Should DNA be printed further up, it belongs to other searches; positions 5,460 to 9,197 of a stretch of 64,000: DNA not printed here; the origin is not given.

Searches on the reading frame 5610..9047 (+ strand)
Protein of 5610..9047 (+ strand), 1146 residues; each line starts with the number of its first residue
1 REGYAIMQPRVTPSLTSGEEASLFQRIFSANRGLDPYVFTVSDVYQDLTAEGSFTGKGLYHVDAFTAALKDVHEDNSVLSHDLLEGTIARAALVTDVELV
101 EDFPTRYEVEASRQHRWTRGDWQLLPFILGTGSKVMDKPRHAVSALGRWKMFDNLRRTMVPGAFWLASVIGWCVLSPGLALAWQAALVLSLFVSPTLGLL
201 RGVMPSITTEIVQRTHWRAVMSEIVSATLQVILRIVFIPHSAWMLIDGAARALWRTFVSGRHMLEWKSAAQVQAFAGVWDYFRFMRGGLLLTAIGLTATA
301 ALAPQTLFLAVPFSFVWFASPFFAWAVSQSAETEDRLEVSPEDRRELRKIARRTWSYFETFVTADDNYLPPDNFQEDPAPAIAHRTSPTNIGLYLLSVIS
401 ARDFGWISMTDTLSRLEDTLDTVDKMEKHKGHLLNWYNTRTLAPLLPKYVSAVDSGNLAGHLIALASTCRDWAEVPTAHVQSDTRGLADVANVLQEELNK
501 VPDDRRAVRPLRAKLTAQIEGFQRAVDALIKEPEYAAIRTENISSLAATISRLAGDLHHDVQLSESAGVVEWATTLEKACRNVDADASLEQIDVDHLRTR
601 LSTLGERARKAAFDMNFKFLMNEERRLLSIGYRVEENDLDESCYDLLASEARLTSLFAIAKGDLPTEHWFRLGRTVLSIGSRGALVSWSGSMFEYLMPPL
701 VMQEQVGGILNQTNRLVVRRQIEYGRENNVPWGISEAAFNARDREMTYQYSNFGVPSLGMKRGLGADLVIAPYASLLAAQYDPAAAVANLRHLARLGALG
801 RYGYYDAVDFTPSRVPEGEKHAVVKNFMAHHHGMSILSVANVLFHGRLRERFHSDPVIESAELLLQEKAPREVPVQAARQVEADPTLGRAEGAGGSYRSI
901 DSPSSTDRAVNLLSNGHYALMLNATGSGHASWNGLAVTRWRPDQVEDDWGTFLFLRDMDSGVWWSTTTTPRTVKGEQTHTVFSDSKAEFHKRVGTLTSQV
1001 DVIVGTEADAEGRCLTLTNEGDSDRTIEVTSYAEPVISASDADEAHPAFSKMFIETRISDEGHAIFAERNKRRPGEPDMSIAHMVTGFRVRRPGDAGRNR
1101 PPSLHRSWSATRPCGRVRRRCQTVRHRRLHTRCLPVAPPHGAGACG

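Call 103: search_protein_families(library=pfam, proteins=[window:5610-9047:+], max_evalue=0.00001)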
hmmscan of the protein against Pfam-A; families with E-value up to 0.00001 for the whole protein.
window:5610-9047:+ (1146 aa): 2 families
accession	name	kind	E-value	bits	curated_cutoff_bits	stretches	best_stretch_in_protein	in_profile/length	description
PF06165.18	GH94_b-supersand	-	4.5e-46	157.8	23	1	910-1086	5-187/251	Glycosyl hydrolase 94, supersandwich domain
PF10091.15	Glycoamylase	-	5.3e-20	72.3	27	1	647-854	6-219/221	Putative glucoamylase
